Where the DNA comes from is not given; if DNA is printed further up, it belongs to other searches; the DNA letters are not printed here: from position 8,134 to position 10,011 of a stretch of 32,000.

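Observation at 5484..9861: Five-gene operon: MscS channel/C39-like peptidase fusion, three RimK-type ATP-grasp paralogs and a Zn-ribbon protein; candidate peptide ligation, trimming and channel system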

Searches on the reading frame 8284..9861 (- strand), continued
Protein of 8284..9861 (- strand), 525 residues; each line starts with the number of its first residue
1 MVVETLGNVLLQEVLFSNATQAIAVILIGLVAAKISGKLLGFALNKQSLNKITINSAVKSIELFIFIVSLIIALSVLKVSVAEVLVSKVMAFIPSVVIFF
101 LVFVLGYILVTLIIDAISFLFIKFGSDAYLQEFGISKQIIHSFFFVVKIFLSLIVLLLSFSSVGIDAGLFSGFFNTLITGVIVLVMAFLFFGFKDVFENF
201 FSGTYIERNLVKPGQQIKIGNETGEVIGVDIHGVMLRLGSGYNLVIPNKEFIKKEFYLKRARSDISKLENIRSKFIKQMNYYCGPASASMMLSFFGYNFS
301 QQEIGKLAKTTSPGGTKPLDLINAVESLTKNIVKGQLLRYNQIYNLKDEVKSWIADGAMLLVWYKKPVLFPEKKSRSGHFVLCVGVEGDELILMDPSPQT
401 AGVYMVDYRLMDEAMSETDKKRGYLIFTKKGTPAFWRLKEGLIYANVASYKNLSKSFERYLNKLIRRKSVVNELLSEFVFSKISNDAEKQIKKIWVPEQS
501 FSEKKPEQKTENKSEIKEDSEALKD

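Call 49: search_protein_families(library=pfam, proteins=[L021:14066-14497:-, L021:14546-15535:+, L021:15681-16316:+, L021:16378-16581:+, L021:16619-18019:+, L021:6762-8234:-, L021:8299-9024:-, L021:13212-14042:+, L021:9044-9859:-, L067:8964-9089:-], max_evalue=0.01)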
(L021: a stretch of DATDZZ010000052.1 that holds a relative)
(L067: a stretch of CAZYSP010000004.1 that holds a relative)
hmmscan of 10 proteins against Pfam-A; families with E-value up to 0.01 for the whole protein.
L021:14066-14497:- (143 aa): 2 families
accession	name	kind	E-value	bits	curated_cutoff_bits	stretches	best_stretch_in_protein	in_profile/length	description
PF01467.32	CTP_transf_like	-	5.6e-20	72.3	21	1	9-136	1-131/133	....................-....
PF06574.18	FAD_syn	-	8.8e-05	22.8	27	1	3-36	4-37/158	FAD synthetase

L021:14546-15535:+ (329 aa): 1 family
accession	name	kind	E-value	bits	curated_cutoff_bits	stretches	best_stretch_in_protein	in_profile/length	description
PF00579.31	tRNA-synt_1b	-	3.6e-43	148.4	21.1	1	38-321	3-291/292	tRNA synthetases class I (W and Y)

L021:15681-16316:+ (211 aa): 0 families

L021:16378-16581:+ (67 aa): 17 families
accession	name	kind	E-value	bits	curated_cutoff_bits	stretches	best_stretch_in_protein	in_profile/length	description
PF24441.1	DUF7560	-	4.1e-05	23.7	27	0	6-18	6-18/44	Family of unknown function (DUF7560)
PF25206.1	DUF7836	-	0.00011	22.4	26.7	1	5-37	7-40/59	Domain of unknown function (DUF7836)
PF23454.1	Zn_ribbon_Brz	-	0.00015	22.7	27.9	0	5-19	5-19/58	Transcriptional regulator Brz zinc beta ribbon domain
PF25164.1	CoiA_N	-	0.00031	20.7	26.3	0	21-41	11-31/50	Competence protein CoiA, N-terminal domain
PF13717.11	Zn_ribbon_4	-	0.0005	20.4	30.3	0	4-18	1-15/36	zinc-ribbon domain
PF23548.1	Zn_ribbon_FGT1_2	-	0.00061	19.8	27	0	28-36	21-29/35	FORGETTER1 second zinc ribbon domain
PF05129.18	Zn_ribbon_Elf1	-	0.0011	19.4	29.8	0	27-42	22-37/79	Transcription elongation factor Elf1 like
PF21344.3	Zn_ribbon_LysW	-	0.0015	18.6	27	1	6-36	1-30/46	Alpha-aminoadipate carrier protein LysW-like, globular domain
PF15777.11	Anti-TRAP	-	0.0018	18.7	32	1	5-45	10-48/59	Tryptophan RNA-binding attenuator protein inhibitory protein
PF01396.24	Zn_ribbon_Top1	-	0.0022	18.2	32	0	29-46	3-21/39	Topoisomerase DNA binding C4 zinc finger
PF06044.18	DpnI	-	0.0028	17.7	26.7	1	5-55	31-82/183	Dam-replacing family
PF23499.1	YnfU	-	0.0029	17.9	27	1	3-35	14-46/49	YnfU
PF08274.17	Zn_Ribbon_YjdM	-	0.0031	17.9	30.8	0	30-39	5-14/30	PhnA Zinc-Ribbon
PF01155.25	HypA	-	0.0032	17.9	28.9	1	4-45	69-103/112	Hydrogenase/urease nickel incorporation, metallochaperone, hypA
PF14205.11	Cys_rich_KTR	-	0.0047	17.1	25.5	1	6-46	4-46/54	Cysteine-rich KTR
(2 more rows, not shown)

L021:16619-18019:+ (466 aa): 5 families
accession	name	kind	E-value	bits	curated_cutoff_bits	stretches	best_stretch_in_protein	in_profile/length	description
PF01406.26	tRNA-synt_1e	-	3.6e-124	414.5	27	1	18-315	3-300/301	tRNA synthetases class I (C) catalytic domain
PF09334.17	tRNA-synt_1g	-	8.2e-19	68.1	20.1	2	234-314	293-374/391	tRNA synthetases class I (M)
PF00133.28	tRNA-synt_1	-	6.4e-12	45.4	22.7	1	221-304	327-411/414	tRNA synthetases class I (I, L, M and V)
PF09190.17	DALR_2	-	2.4e-11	44.5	22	1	350-399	1-49/57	DALR domain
PF01921.24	tRNA-synt_1f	-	8.3e-10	38.6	27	2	229-338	241-351/360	tRNA synthetases class I (K)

L021:6762-8234:- (490 aa): 11 families
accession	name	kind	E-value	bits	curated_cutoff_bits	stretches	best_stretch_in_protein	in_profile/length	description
PF00478.31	IMPDH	-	1.1e-159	531.5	25.6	1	16-475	1-345/345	IMP dehydrogenase / GMP reductase domain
PF00571.33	CBS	-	3.8e-26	91.6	24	2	101-147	5-52/57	CBS domain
PF03060.21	NMO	-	1.2e-11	45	28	1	229-376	98-235/331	Nitronate monooxygenase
PF01070.24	FMN_dh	-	2.1e-11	43.9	24.9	1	256-366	202-305/350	FMN-dependent dehydrogenase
PF00977.27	His_biosynth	-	1.9e-07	31.2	23.6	1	328-365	67-104/228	Histidine biosynthesis protein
PF01645.23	Glu_synthase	-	9e-07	28.8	20.4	1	259-364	193-305/369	Conserved region in glutamate synthase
PF01207.24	Dus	-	4.2e-05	23.3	20.4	0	261-300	173-214/311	Dihydrouridine synthase (Dus)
PF04131.20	NanE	-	0.00087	19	27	1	236-365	56-175/192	Putative N-acetylmannosamine-6-phosphate epimerase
PF04309.18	G3P_antiterm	-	0.0011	18.8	27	0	262-298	129-166/173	Glycerol-3-phosphate responsive antiterminator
PF00563.25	EAL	-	0.0044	16.9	31.3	1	254-297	185-228/236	EAL domain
PF05690.20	ThiG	-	0.0093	15.8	23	0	328-370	169-211/247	Thiazole biosynthesis protein ThiG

L021:8299-9024:- (241 aa): 1 family
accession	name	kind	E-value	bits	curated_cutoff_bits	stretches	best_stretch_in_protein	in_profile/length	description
PF05013.17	FGase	-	3.8e-35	122.4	28.9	1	7-214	2-219/219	N-formylglutamate amidohydrolase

L021:13212-14042:+ (276 aa): 9 families
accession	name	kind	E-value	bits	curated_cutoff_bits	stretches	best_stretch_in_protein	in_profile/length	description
PF08443.16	RimK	-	5.1e-25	88.6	21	1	97-267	13-187/188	RimK-like ATP-grasp domain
PF14397.11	ATPgrasp_ST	-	2.9e-08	33.7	31.4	1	77-173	20-128/278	Sugar-transfer associated ATP-grasp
PF02655.19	ATP-grasp_3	-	3.3e-07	31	23.2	1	87-243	3-154/160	ATP-grasp domain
PF02955.21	GSH-S_ATP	-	1.4e-06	28.4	23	1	122-215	31-133/175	Prokaryotic glutathione synthetase, ATP-grasp domain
PF14398.11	ATPgrasp_YheCD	-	6.6e-05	22.7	26.8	0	190-259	168-240/255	YheC/D like ATP-grasp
PF18299.6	R2K_2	-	0.0002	21.7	26.2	1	127-244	24-130/147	ATP-grasp domain, R2K clade family 2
PF02222.28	ATP-grasp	-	0.00049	20.2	27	1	95-179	3-90/179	ATP-grasp domain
PF18273.6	T3RM_EcoP15I_C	-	0.0022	18.7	25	0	142-173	47-78/97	Type III R-M EcoP15I C-terminal domain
PF14243.11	R2K_3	-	0.004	17.8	26.3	1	122-243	41-149/169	ATP-grasp domain, R2K clade family 3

L021:9044-9859:- (271 aa): 5 families
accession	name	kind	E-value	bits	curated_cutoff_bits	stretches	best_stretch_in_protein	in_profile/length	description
PF08443.16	RimK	-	3.4e-23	82.7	21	1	85-263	2-185/188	RimK-like ATP-grasp domain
PF14398.11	ATPgrasp_YheCD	-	1.5e-06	28.1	26.8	0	200-257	177-240/255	YheC/D like ATP-grasp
PF02955.21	GSH-S_ATP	-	3.5e-06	27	23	1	100-221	11-141/175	Prokaryotic glutathione synthetase, ATP-grasp domain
PF14397.11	ATPgrasp_ST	-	0.0018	17.9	31.4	0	207-250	217-262/278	Sugar-transfer associated ATP-grasp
PF02655.19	ATP-grasp_3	-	0.0029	18.1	23.2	0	86-241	3-154/160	ATP-grasp domain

L067:8964-9089:- (41 aa): 10 families
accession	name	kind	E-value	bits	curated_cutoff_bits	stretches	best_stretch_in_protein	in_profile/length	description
PF13248.11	Zn_ribbon_3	-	1.2e-06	28.2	27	1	1-25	2-26/26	zinc-ribbon domain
PF13240.11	Zn_Ribbon_1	-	2.8e-05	24.2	25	1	3-21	1-19/23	zinc-ribbon domain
PF24460.1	DUF7575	-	5.1e-05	23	28.5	1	2-24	4-26/28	Domain of unknown function (DUF7575)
PF05605.18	zf-Di19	-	0.00024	21.7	27.5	1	2-24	3-24/54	Drought induced 19 protein (Di19), zinc-binding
PF12773.13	DZR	-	0.00024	21.6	27.3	1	3-22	26-45/45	Double zinc ribbon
PF18912.6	DZR_2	-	0.00039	20.6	27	1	3-30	9-36/56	Double zinc ribbon domain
PF23146.2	Zf_IFT144_1st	-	0.0018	18.5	27.5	1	4-21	7-24/25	IFT144, first zinc finger domain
PF02892.21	zf-BED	-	0.0019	18.6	20.6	0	1-16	16-32/44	BED zinc finger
PF09889.16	DUF2116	-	0.0065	16.9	26.8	1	4-34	6-37/59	Probable treble clef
PF08394.17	Arc_trans_TRASH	-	0.01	16.4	27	0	2-14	1-13/43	Archaeal TRASH domain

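Call 56: search_protein_families(library=ncbifam, proteins=[L063:7586-8680:-, L021:13212-14042:+, L017:9053-9856:-], max_evalue=0.00001)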
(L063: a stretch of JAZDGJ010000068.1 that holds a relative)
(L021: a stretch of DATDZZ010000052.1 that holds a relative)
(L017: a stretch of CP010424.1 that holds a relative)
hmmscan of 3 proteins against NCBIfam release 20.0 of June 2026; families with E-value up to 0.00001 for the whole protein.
L063:7586-8680:- (364 aa): 16 families
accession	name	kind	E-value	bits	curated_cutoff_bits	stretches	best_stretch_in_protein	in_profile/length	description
TIGR00768.1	rimK_fam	subfamily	5e-56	190.1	143.4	1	18-279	18-274/276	RimK family alpha-L-glutamate ligase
NF007764.0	PRK10446.1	equivalog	4.4e-48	164.1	331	1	12-287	14-292/300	30S ribosomal protein S6--L-glutamate ligase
TIGR02144.1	LysX_arch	equivalog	1.5e-42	145.6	275.6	1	90-283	81-277/281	lysine biosynthesis protein LysX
NF040720.1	MptN_Meth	equivalog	1.2e-36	126.3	350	1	92-279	97-288/291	tetrahydromethanopterin:alpha-L-glutamate ligase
TIGR04356.1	grasp_GAK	hypoth_equivalog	4.4e-23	81.8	300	1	13-284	9-286/287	GAK system ATP-grasp enzyme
TIGR04443.1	F420_CofF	equivalog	5.7e-20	71.5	300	1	89-284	85-281/283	coenzyme gamma-F420-2:alpha-L-glutamate ligase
TIGR02068.2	cya_phycin_syn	equivalog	1.4e-19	69.6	850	1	94-200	211-316/862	cyanophycin synthetase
NF010623.0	PRK14016.1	subfamily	6.4e-18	64.3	877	1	93-199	211-316/871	cyanophycin synthetase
NF003573.0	PRK05246.1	equivalog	9e-15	54.2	272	1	106-285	130-313/316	glutathione synthase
NF009110.0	PRK12458.1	subfamily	1.4e-13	50.6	408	1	109-281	145-327/349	glutathione synthetase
TIGR01380.1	glut_syn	equivalog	1.7e-10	40.4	299.05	1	111-281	134-308/312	glutathione synthase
NF002563.0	PRK02186.1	subfamily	4.9e-10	38.3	625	1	92-195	103-209/890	argininosuccinate lyase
NF009402.0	PRK12767.1-1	equivalog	6.8e-09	35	218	1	88-188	107-205/329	carbamoyl phosphate synthase-like protein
TIGR03103.1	trio_acet_GNAT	equivalog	7.6e-08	31.3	569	0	90-199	291-398/547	N-acetylglutaminylglutamine synthetase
NF002378.0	PRK01372.1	subfamily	1e-07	31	243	1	93-263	97-274/305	D-alanine--D-alanine ligase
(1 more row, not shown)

L021:13212-14042:+ (276 aa): 10 families
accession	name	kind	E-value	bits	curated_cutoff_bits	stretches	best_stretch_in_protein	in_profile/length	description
TIGR00768.1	rimK_fam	subfamily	2.6e-40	138.5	143.4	1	3-266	2-274/276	RimK family alpha-L-glutamate ligase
NF040720.1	MptN_Meth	equivalog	1.2e-32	113.1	350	1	5-267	5-289/291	tetrahydromethanopterin:alpha-L-glutamate ligase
TIGR02144.1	LysX_arch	equivalog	3e-22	79.1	275.6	1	5-267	3-274/281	lysine biosynthesis protein LysX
TIGR04443.1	F420_CofF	equivalog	7.6e-18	64.5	300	1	82-268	88-278/283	coenzyme gamma-F420-2:alpha-L-glutamate ligase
NF007764.0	PRK10446.1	equivalog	1.2e-15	57.6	331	1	3-276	3-294/300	30S ribosomal protein S6--L-glutamate ligase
TIGR02068.2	cya_phycin_syn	equivalog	1.5e-07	29.8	850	0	66-182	192-310/862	cyanophycin synthetase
NF003573.0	PRK05246.1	equivalog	4.1e-07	29.1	272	1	121-229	153-273/316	glutathione synthase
NF009110.0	PRK12458.1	subfamily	4.1e-06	26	408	0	94-213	141-272/349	glutathione synthetase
TIGR01380.1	glut_syn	equivalog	4.1e-06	26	299.05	0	122-229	153-272/312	glutathione synthase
NF004679.0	PRK06019.1-5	equivalog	6e-06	25.3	326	0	81-176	93-191/376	5-(carboxyamino)imidazole ribonucleotide synthase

L017:9053-9856:- (267 aa): 10 families
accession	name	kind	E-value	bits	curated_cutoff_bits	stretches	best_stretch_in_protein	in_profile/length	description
TIGR00768.1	rimK_fam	subfamily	3.6e-37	128.2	143.4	1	2-264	1-276/276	RimK family alpha-L-glutamate ligase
NF040720.1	MptN_Meth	equivalog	1.9e-29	102.6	350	1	29-264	41-290/291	tetrahydromethanopterin:alpha-L-glutamate ligase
TIGR02144.1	LysX_arch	equivalog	9.1e-26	90.6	275.6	1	47-266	51-277/281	lysine biosynthesis protein LysX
TIGR04443.1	F420_CofF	equivalog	5.2e-18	65.1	300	1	89-263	96-277/283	coenzyme gamma-F420-2:alpha-L-glutamate ligase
NF007764.0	PRK10446.1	equivalog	3.9e-14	52.6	331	1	65-265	79-287/300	30S ribosomal protein S6--L-glutamate ligase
NF003573.0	PRK05246.1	equivalog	1.4e-08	34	272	1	112-265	145-310/316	glutathione synthase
TIGR01380.1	glut_syn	equivalog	2.5e-08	33.3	299.05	1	110-266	142-310/312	glutathione synthase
TIGR04356.1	grasp_GAK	hypoth_equivalog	4e-08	32.7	300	1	68-266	82-285/287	GAK system ATP-grasp enzyme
TIGR02068.2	cya_phycin_syn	equivalog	3.1e-07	28.8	850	0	79-179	207-310/862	cyanophycin synthetase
NF009406.0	PRK12767.1-5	equivalog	2.6e-06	26.8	271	1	77-245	105-271/327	carbamoyl phosphate synthase-like protein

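Call 58: search_protein_families(library=pfam, proteins=[L063:8768-9178:-, L063:9102-9740:-, L063:9912-11801:-, L063:3672-5936:-, L063:7586-8680:-], max_evalue=0.01)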
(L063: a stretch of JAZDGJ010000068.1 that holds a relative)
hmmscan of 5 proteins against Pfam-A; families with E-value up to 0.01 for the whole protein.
L063:8768-9178:- (136 aa): 4 families
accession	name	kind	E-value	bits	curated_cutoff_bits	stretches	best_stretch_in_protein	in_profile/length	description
PF05618.17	Zn_protease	-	4.3e-16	59.5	27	1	68-136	62-132/138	Putative ATP-dependent zinc protease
PF13975.11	gag-asp_proteas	-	1.2e-06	29.4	28.2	1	44-126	8-92/92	gag-polyprotein putative aspartyl protease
PF09668.16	Asp_protease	-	3.5e-06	27.6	26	1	45-132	20-109/109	Aspartyl protease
PF13650.11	Asp_protease_2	-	3.1e-05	25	24.3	1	37-122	5-89/90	Aspartyl protease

L063:9102-9740:- (212 aa): 1 family
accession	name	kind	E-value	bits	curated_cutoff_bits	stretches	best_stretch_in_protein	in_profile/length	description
PF01015.23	Ribosomal_S3Ae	-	1.3e-35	123.1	29.3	1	4-188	4-189/191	Ribosomal S3Ae family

L063:9912-11801:- (629 aa): 5 families
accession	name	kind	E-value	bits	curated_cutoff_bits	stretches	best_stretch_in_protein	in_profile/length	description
PF00204.31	DNA_gyraseB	-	2.5e-58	196.8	27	1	219-386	1-172/173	DNA gyrase B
PF00986.26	DNA_gyraseB_C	-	9.3e-32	109.4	29.8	1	557-618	2-63/63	DNA gyrase B subunit, carboxyl terminus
PF01751.28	Toprim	-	2.6e-18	66.4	23.1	1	415-526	1-95/96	Toprim domain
PF02518.31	HATPase_c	-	3.8e-17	63.2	26.4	1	33-169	4-106/111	Histidine kinase-, DNA gyrase B-, and HSP90-like ATPase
PF13589.12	HATPase_c_3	-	0.00064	20.2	25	1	38-120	6-78/137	Histidine kinase-, DNA gyrase B-, and HSP90-like ATPase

L063:3672-5936:- (754 aa): 5 families
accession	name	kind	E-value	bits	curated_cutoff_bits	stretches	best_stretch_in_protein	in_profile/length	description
PF13428.12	TPR_14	-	0.00092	20.1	23.5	0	211-235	4-28/44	Tetratricopeptide repeat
PF13432.12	TPR_16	-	0.0014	19.5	32.7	0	157-176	1-20/65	Tetratricopeptide repeat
PF07361.16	Cytochrom_B562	-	0.0016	19.4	30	0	95-180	6-91/102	Cytochrome b562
PF06957.17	COPI_C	-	0.0016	17.6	25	0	138-183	173-218/405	Coatomer (COPI) alpha subunit C-terminus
PF18402.7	Thioredoxin_14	-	0.007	16.8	30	1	95-212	137-241/255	Thioredoxin-like domain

L063:7586-8680:- (364 aa): 10 families
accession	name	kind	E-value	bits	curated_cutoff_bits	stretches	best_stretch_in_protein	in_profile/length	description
PF08443.16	RimK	-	3.7e-45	154.3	21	1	95-280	2-187/188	RimK-like ATP-grasp domain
PF02955.21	GSH-S_ATP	-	1.3e-12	48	23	1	110-235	11-139/175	Prokaryotic glutathione synthetase, ATP-grasp domain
PF02655.19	ATP-grasp_3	-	1.9e-10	41.5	23.2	1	96-257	3-154/160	ATP-grasp domain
PF14397.11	ATPgrasp_ST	-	6.6e-07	29.3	31.4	1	91-230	16-189/278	Sugar-transfer associated ATP-grasp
PF02222.28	ATP-grasp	-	4.9e-06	26.8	27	1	104-177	3-77/179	ATP-grasp domain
PF05770.16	Ins134_P3_kin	-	4.9e-05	23.4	23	1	106-203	4-99/201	Inositol 1,3,4-trisphosphate 5/6-kinase ATP-grasp domain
PF03133.20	TTL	-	0.00015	21.5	20.1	0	111-177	44-107/292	Tubulin-tyrosine ligase family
PF13549.11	ATP-grasp_5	-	0.00049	20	27.6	1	104-140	19-55/221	ATP-grasp domain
PF14398.11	ATPgrasp_YheCD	-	0.00052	19.8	26.8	0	108-150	26-67/255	YheC/D like ATP-grasp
PF07478.18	Dala_Dala_lig_C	-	0.0035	17.3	24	0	116-263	21-179/204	D-ala D-ala ligase C-terminus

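Call 64: search_protein_families(library=padloc, proteins=[window:8284-9861:-], max_evalue=0.01)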
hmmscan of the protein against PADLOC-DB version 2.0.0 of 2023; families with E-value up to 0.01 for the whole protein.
window:8284-9861:- (525 aa): 0 families
